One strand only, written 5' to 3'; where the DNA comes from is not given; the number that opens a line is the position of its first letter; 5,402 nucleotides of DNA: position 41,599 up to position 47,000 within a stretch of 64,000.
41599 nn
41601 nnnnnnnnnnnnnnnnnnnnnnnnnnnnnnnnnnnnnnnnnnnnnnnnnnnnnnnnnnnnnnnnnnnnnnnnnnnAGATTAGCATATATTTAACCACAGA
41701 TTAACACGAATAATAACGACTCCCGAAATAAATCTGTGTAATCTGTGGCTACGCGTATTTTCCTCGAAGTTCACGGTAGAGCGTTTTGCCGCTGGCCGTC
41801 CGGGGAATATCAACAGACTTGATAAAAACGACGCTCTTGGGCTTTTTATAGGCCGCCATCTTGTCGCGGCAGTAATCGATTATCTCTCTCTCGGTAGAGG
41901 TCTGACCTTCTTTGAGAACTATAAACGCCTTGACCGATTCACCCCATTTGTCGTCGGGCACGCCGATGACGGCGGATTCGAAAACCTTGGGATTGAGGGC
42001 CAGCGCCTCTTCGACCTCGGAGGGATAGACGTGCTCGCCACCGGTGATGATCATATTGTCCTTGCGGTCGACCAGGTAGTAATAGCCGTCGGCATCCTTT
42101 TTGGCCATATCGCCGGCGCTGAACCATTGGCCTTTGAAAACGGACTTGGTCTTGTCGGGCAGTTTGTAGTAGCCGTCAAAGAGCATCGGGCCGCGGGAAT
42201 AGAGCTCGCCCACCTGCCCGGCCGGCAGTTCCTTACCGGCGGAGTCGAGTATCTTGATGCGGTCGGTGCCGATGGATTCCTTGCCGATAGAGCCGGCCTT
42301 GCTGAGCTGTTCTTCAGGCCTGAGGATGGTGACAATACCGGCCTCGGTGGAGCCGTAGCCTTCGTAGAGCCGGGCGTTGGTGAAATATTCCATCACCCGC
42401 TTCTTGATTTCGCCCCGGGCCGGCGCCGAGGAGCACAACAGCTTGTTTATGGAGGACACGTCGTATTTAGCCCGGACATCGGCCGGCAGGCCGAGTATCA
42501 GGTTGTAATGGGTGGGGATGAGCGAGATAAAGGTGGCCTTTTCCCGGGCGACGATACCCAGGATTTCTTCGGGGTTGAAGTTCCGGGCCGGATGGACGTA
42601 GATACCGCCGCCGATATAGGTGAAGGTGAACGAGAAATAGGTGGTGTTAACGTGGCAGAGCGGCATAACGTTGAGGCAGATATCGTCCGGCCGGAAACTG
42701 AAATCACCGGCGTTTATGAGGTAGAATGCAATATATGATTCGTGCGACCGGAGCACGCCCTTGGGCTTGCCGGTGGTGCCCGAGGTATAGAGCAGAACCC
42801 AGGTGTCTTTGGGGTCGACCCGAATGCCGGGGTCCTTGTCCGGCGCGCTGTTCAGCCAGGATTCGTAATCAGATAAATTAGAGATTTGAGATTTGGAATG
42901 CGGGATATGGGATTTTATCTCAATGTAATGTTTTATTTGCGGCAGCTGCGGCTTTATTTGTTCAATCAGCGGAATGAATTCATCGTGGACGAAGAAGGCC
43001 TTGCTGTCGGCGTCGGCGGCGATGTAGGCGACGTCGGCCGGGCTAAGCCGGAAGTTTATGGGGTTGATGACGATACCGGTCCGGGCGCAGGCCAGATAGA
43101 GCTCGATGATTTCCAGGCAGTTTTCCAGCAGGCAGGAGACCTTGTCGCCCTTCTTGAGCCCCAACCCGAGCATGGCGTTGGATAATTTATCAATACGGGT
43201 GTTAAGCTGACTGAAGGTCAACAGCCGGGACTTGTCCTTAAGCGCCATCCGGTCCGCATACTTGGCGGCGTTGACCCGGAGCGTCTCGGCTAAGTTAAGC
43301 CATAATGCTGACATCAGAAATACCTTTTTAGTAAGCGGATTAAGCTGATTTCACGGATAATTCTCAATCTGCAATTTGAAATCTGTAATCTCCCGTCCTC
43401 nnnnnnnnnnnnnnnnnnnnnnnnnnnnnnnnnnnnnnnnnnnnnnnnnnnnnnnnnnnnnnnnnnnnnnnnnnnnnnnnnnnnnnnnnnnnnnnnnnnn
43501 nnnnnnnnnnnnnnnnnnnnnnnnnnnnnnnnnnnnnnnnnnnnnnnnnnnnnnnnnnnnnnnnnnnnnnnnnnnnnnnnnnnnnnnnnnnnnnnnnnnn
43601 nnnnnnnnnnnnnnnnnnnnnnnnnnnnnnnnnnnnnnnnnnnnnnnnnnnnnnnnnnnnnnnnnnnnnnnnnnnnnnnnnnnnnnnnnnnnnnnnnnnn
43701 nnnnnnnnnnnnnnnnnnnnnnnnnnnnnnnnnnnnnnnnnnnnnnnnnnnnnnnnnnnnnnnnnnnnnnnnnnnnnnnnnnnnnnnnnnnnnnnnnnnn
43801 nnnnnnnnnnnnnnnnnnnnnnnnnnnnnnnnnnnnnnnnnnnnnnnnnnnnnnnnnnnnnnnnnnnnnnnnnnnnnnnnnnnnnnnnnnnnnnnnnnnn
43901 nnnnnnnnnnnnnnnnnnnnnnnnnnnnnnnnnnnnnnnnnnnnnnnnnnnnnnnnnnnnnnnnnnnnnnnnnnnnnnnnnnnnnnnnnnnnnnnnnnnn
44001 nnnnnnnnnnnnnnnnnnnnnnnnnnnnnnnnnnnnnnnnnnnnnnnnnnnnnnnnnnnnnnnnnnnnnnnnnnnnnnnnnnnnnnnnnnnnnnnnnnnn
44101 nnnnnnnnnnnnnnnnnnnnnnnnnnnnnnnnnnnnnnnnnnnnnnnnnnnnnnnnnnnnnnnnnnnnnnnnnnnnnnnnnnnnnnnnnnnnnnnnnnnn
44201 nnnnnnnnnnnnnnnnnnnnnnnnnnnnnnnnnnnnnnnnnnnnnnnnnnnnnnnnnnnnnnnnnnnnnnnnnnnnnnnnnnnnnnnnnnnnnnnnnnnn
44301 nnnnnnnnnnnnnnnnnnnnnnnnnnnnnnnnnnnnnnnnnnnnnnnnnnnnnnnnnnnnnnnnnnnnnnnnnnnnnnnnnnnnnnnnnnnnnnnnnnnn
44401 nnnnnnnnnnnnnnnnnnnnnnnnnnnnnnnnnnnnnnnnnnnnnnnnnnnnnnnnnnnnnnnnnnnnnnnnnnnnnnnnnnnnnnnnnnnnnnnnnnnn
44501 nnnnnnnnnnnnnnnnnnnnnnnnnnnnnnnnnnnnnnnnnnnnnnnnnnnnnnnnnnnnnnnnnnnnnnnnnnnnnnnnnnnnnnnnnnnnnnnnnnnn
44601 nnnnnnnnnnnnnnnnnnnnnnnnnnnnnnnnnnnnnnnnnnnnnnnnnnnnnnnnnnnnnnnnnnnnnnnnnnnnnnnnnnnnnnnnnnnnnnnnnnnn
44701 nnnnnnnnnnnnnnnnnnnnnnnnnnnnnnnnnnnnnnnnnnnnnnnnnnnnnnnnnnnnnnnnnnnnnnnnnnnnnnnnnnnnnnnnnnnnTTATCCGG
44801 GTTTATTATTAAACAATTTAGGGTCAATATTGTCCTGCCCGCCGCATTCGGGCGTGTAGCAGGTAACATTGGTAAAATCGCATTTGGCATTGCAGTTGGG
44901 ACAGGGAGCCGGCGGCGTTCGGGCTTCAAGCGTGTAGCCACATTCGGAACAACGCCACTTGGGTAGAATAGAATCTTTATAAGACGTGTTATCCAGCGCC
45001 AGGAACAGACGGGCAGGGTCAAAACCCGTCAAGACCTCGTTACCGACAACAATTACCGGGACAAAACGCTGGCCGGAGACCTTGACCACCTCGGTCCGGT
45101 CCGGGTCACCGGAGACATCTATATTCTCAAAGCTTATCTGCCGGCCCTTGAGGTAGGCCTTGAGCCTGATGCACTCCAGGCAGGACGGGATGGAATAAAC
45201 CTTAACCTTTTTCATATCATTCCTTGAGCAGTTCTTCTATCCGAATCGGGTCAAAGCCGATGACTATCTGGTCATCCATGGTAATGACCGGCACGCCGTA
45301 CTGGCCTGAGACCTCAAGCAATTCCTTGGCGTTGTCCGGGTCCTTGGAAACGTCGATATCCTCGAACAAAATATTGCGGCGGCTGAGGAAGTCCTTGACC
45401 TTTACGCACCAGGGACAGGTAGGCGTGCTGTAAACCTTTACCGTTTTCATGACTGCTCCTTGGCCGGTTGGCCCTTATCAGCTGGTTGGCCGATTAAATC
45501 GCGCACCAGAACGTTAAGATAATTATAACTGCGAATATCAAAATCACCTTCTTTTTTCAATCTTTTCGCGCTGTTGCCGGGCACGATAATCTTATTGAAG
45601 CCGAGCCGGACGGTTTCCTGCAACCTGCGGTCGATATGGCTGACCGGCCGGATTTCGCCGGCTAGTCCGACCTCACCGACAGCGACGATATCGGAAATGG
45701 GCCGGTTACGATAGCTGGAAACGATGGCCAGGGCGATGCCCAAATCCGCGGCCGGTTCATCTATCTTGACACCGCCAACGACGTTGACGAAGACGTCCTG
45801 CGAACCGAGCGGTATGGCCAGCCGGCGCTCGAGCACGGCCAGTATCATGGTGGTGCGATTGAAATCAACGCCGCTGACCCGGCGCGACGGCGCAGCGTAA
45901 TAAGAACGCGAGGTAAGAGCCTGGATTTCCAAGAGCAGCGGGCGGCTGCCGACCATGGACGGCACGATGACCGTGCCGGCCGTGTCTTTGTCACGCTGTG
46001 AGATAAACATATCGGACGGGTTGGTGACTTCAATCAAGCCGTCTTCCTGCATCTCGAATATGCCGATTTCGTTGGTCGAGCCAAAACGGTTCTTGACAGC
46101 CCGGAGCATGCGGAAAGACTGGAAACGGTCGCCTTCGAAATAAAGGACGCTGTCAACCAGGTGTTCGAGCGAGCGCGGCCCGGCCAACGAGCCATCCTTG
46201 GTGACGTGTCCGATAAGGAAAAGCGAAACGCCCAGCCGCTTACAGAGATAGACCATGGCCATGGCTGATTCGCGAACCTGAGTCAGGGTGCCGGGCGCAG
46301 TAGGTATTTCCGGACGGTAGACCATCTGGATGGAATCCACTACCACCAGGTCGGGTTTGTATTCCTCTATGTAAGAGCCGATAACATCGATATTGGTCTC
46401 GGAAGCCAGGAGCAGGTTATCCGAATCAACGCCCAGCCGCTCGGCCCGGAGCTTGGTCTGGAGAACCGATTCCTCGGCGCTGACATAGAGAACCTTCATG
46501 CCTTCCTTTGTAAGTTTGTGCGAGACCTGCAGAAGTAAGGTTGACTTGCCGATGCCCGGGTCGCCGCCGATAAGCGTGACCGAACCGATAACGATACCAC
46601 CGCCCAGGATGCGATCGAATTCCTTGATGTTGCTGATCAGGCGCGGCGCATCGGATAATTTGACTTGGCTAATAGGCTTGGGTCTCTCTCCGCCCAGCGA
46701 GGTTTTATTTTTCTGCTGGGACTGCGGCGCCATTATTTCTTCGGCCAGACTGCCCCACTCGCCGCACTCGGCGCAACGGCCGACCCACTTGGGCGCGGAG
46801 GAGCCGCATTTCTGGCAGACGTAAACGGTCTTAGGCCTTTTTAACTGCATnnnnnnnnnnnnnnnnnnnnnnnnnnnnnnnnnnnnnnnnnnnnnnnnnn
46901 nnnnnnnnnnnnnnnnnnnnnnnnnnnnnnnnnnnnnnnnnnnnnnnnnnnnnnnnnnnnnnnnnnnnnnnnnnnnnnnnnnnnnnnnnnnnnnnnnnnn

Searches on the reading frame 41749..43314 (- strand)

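Call 6: search_protein_families(library=pfam, proteins=[window:41749-43314:-], max_evalue=0.001)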
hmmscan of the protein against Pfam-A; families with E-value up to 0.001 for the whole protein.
window:41749-43314:- (521 aa): 2 families
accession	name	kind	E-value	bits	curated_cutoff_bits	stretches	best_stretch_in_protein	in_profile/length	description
PF00501.34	AMP-binding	-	3.7e-81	273.3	29.9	1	13-383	2-384/384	AMP-binding enzyme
PF13193.12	AMP-binding_C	-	3.1e-22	79.7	24.5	1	433-510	1-76/76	AMP-binding enzyme C-terminal domain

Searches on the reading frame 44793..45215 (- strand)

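Call 6: search_protein_families(library=pfam, proteins=[window:44793-45215:-], max_evalue=0.001)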
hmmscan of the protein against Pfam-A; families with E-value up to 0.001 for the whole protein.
window:44793-45215:- (140 aa): 3 families
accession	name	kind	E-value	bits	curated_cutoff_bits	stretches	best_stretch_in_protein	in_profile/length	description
PF00462.30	Glutaredoxin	-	1.6e-11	44.7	22.9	1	4-61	1-59/60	Glutaredoxin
PF21349.2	RUBY_RBDX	-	3.7e-08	33.1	26.5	1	87-113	1-27/30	Rubrerythrin, rubredoxin-like domain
PF13417.12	GST_N_3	-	0.00045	20.9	22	1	7-63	2-58/75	Glutathione S-transferase, N-terminal domain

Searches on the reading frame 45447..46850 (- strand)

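Call 6: search_protein_families(library=pfam, proteins=[window:45447-46850:-], max_evalue=0.001)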
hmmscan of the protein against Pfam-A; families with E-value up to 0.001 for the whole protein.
window:45447-46850:- (467 aa): 13 families
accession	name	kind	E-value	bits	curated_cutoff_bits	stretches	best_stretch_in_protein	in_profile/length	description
PF06745.19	ATPase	-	1.3e-17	64.4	26.6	1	74-146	4-77/231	KaiC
PF13481.12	AAA_25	-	9.9e-15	55.1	27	1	67-220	11-194/195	AAA domain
PF18073.7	Zn_ribbon_LapB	-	9.5e-11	41.6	25.7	1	10-37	1-28/28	Rubredoxin metal binding domain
PF13541.12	ChlI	-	2.7e-07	31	27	1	350-425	42-119/121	Subunit ChlI of Mg-chelatase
PF00154.27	RecA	-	4.3e-07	30.1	27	1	79-177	41-143/262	recA bacterial DNA recombination protein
PF05362.19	Lon_C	-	5.4e-07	29.8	21.1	1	352-433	95-178/205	Lon protease (S16) C-terminal proteolytic domain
PF25199.1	nSTAND_NTPase5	-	3.3e-06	27.4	34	1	90-151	42-103/145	Novel STAND NTPase 5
PF08423.17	Rad51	-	0.00012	21.9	22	1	75-181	12-137/244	Rad51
PF13191.12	AAA_16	-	0.0002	22.3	32.6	1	90-131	25-71/167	AAA ATPase domain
PF03796.21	DnaB_C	-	0.00024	21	27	1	73-146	4-79/255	DnaB-like helicase C terminal domain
PF03266.21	NTPase_1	-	0.0003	21.1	23.9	1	93-127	3-37/168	NTPase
PF13604.12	AAA_30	-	0.00042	20.6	27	1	91-177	20-100/191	AAA domain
PF20720.3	nSTAND3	-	0.00054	20.1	27.2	1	91-127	19-55/155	Novel STAND NTPase 3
